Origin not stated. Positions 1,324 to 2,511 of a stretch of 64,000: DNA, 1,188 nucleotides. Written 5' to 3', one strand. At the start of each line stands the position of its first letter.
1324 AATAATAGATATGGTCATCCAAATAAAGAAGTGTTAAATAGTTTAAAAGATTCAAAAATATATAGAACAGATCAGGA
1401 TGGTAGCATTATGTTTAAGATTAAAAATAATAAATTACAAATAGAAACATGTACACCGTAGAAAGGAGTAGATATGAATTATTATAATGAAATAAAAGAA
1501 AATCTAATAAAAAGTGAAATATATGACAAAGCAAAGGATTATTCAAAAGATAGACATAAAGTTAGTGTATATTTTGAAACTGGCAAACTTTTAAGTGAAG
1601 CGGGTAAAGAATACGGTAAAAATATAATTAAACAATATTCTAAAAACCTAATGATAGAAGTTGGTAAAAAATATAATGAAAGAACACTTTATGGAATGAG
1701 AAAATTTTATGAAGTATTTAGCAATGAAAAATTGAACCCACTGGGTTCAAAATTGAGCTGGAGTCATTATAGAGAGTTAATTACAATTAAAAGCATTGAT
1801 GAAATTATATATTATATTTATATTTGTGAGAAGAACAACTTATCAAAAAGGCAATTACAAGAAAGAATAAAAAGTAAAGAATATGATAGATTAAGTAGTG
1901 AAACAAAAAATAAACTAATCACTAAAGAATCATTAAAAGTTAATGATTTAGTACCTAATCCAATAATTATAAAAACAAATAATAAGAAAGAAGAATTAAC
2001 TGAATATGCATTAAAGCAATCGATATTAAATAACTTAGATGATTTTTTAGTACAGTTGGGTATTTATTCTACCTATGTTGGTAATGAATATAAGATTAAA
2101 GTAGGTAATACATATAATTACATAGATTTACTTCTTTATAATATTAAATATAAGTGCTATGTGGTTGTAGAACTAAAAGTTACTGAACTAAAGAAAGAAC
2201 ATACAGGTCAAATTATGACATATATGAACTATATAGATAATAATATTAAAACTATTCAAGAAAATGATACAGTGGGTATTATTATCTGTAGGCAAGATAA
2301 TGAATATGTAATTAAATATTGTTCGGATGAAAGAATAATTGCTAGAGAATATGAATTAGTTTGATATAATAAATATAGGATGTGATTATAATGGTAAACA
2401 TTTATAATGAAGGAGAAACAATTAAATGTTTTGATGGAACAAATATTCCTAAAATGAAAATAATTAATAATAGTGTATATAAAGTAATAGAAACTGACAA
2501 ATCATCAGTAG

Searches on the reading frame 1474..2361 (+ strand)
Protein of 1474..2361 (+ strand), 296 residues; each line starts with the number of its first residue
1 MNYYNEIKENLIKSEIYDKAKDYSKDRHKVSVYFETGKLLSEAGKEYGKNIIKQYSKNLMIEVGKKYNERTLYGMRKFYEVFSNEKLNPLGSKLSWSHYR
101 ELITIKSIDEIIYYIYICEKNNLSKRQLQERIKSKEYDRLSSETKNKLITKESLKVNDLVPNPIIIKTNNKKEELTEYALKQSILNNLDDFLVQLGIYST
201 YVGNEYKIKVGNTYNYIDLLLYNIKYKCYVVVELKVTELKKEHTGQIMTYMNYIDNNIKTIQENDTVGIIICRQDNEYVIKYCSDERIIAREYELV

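Call 26: find_encoding_contigs(protein=window:1474-2361:+, flank=10000, max_places=3)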
Protein window:1474-2361:+ (296 aa): 7 contigs read that carry it; 1 place shown.
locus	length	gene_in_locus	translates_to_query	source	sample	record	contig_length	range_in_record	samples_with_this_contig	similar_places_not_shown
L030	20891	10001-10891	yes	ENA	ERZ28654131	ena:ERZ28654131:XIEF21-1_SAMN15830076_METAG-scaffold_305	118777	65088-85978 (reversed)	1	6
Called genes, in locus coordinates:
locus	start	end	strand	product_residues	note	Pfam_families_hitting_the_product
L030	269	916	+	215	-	PF14622:Ribonucleas_3_3, PF00636:Ribonuclease_3, PF00035:dsrm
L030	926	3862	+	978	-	PF02463:SMC_N, PF13175:AAA_15 (weak), PF13304:AAA_21 (weak), PF13476:AAA_23, PF13555:AAA_29 (faint), PF06470:SMC_hinge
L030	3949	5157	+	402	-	-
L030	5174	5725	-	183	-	PF01327:Pep_deformylase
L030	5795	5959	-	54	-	-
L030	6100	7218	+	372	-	PF01098:FTSW_RODA_SPOVE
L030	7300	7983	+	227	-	PF10531:SLBB, PF00633:HHH (faint), PF12836:HHH_3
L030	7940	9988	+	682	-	PF03772:Competence, PF00753:Lactamase_B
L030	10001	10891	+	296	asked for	PF17761:DUF1016_N, PF06250:YhcG_C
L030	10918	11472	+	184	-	-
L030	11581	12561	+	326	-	-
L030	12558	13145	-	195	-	-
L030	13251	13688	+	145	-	-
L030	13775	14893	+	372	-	PF07690:MFS_1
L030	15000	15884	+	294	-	PF21694:DNA_pol3_delta_C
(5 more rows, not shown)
